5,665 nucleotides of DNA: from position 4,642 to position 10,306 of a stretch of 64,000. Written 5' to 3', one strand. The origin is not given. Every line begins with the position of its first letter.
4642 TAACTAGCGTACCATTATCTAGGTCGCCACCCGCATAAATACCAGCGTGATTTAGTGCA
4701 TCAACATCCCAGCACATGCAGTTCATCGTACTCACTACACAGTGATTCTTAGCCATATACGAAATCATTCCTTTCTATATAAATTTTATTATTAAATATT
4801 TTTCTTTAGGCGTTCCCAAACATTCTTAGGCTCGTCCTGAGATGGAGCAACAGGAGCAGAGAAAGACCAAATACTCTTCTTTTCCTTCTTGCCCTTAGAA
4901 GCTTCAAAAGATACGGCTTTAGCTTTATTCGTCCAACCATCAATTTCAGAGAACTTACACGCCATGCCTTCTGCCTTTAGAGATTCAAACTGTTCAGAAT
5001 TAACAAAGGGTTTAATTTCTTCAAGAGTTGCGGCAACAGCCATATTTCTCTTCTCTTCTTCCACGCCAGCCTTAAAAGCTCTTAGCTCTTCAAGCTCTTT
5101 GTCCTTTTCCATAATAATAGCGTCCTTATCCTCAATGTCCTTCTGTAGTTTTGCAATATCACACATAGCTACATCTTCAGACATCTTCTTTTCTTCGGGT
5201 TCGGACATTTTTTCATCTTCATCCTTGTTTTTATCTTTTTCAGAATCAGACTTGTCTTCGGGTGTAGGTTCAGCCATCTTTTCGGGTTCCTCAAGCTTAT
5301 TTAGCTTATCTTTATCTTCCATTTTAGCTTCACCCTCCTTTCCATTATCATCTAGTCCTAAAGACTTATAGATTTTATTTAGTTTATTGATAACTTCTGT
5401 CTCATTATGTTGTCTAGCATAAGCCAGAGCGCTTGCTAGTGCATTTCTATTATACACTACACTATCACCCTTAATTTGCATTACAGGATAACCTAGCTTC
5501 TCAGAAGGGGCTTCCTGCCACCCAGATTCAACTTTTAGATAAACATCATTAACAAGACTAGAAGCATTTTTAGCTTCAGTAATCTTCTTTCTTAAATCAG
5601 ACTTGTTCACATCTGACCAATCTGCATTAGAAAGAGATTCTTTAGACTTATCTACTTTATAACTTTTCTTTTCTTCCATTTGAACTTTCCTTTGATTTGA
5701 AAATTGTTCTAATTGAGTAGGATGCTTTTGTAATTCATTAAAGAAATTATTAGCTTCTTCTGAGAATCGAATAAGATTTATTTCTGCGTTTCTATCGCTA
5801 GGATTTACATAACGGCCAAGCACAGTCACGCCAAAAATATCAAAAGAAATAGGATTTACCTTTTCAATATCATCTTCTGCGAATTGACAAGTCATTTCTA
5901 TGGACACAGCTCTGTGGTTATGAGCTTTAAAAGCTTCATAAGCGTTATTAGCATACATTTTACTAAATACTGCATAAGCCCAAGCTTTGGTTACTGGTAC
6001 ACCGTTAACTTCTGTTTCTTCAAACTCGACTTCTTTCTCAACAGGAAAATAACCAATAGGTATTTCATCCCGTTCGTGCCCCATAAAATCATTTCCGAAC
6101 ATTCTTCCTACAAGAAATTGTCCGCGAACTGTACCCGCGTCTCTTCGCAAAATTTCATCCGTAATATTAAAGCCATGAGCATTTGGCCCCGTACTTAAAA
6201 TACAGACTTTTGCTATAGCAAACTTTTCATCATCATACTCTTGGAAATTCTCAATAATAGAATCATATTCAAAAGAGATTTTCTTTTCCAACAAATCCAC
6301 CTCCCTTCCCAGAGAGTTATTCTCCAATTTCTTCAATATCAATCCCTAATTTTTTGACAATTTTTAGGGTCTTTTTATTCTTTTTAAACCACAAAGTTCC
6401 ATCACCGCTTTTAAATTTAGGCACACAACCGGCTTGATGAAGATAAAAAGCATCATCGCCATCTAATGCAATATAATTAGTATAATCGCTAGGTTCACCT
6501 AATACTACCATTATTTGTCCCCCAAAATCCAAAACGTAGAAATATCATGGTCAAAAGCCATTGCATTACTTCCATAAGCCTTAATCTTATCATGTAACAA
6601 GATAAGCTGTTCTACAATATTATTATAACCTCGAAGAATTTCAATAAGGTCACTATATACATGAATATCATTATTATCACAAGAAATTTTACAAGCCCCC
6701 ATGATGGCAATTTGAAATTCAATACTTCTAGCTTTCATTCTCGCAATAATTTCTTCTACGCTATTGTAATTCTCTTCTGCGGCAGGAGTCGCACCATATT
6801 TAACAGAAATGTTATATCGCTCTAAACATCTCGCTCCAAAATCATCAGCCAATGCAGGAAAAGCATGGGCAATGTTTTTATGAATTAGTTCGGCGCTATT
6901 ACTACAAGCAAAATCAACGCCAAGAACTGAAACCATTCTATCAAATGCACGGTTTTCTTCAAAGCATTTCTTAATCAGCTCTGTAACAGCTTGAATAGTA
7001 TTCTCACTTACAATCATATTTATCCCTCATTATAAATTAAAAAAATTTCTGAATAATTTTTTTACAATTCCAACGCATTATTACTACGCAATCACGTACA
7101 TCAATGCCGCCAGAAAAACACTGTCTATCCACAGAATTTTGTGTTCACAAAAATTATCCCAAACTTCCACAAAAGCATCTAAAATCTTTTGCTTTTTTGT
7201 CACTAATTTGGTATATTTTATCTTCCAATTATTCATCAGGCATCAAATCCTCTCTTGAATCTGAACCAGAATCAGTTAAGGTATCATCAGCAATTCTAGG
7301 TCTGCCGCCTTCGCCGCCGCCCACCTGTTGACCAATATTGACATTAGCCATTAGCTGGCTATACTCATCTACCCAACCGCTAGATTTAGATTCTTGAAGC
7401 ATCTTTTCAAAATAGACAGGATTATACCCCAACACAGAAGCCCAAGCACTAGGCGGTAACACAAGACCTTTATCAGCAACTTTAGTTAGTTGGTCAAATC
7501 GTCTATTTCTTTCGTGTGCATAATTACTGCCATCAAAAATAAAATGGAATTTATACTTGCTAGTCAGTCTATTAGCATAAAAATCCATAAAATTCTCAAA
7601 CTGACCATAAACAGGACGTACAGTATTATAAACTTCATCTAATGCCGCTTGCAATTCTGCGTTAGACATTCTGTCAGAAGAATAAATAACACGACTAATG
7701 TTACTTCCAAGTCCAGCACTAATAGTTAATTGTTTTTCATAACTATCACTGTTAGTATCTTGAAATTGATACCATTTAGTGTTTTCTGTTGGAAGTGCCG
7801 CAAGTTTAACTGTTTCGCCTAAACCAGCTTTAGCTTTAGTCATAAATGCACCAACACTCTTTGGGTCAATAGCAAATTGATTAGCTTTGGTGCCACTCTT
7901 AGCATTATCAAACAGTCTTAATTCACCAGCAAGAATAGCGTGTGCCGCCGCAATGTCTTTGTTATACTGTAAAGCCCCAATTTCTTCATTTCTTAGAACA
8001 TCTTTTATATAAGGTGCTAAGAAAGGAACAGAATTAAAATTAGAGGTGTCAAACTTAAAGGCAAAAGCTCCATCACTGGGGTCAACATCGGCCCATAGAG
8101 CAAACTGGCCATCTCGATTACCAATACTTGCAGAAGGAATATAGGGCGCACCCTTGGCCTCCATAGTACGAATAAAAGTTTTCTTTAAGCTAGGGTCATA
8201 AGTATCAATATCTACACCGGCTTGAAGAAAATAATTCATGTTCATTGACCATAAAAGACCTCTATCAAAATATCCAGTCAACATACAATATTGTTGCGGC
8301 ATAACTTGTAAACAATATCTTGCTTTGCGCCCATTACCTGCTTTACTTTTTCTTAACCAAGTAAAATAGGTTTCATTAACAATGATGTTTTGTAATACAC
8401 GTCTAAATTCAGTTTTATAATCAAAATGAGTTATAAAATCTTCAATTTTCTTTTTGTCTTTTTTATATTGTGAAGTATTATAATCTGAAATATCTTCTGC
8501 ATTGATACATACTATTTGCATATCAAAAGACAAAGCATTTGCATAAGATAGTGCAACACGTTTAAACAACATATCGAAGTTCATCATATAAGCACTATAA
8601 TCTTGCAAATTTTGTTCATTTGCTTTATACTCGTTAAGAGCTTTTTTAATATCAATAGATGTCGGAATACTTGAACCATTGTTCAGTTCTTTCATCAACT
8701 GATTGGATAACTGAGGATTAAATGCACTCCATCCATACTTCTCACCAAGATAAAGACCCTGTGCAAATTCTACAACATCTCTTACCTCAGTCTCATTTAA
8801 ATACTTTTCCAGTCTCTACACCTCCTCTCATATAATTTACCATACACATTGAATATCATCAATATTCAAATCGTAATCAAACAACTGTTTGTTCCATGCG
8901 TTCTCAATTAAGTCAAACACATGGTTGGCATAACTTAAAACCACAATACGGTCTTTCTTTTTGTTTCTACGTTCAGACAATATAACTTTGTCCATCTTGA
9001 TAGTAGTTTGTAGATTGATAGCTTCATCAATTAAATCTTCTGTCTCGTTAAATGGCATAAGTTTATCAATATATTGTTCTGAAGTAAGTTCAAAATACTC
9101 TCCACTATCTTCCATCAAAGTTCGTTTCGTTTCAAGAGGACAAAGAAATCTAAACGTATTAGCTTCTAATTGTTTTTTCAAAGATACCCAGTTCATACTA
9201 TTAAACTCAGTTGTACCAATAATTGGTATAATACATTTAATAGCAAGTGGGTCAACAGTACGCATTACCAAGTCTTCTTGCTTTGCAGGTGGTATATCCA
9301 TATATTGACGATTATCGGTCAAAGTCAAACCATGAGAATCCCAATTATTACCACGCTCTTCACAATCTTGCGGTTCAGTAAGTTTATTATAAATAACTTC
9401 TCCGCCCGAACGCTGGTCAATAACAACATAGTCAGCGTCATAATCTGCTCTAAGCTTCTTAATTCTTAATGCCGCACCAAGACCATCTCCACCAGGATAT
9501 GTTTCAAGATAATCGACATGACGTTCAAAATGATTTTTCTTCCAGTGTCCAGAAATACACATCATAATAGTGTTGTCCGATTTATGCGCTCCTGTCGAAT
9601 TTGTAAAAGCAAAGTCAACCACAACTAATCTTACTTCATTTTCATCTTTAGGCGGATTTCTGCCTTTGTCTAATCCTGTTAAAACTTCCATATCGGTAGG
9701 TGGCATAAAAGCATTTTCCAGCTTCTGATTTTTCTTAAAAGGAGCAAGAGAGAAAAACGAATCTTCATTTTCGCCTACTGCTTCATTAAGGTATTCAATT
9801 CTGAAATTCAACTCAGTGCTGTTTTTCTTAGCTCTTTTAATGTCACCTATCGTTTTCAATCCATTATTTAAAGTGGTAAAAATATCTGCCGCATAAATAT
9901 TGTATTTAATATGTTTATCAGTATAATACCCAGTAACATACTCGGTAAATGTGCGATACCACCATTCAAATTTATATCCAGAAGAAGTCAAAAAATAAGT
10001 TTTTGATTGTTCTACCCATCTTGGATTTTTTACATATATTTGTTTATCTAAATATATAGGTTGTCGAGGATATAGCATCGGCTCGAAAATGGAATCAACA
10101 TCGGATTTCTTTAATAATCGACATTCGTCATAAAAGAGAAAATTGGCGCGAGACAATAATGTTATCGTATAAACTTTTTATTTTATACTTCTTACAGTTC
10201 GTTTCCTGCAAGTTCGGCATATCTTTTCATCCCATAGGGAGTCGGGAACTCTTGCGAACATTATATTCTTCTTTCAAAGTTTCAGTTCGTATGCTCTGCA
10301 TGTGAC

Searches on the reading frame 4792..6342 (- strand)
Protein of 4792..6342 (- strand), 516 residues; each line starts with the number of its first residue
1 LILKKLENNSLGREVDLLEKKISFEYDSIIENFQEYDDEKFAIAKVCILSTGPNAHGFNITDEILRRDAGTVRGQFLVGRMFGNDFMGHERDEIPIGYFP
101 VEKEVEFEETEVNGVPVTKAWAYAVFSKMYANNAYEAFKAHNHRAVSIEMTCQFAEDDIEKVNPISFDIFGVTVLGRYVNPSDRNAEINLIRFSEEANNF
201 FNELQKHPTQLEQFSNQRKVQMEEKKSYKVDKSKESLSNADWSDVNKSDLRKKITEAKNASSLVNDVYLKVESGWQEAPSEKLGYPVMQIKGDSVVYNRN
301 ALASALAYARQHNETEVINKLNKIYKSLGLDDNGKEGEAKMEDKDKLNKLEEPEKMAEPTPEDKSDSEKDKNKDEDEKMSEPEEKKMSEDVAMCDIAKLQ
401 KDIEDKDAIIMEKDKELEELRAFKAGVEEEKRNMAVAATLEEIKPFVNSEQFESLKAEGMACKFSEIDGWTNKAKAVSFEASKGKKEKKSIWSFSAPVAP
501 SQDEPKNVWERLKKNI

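Call 13: search_protein_families(library=phrogs, proteins=[window:4792-6342:-], max_evalue=0.00001)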
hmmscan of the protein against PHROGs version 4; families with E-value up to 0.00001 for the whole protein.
window:4792-6342:- (516 aa): 1 family
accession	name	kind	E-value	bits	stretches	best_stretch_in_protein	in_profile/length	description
phrog_3313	-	unknown function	2.4e-09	37.8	1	30-458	15-415/480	-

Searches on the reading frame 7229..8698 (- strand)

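Call 13: search_protein_families(library=phrogs, proteins=[window:7229-8698:-], max_evalue=0.00001)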
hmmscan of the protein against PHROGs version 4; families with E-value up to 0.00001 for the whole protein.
window:7229-8698:- (489 aa): 1 family
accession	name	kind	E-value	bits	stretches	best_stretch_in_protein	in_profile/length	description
phrog_2739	-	head and packaging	5.1e-39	135.3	1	16-484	52-495/501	portal protein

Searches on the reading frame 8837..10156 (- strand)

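Call 13: search_protein_families(library=phrogs, proteins=[window:8837-10156:-], max_evalue=0.00001)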
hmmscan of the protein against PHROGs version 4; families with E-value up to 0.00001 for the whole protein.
window:8837-10156:- (439 aa): 2 families
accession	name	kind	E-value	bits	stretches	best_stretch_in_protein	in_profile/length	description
phrog_26582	-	unknown function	2.2e-20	74.2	1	115-427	51-347/363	-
phrog_24618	-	unknown function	4.5e-16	60.2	1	207-419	9-213/230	-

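Call 59: search_protein_families(library=pfam, proteins=[window:8837-10156:-], max_evalue=0.01)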
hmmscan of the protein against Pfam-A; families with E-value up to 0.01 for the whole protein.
window:8837-10156:- (439 aa): 0 families
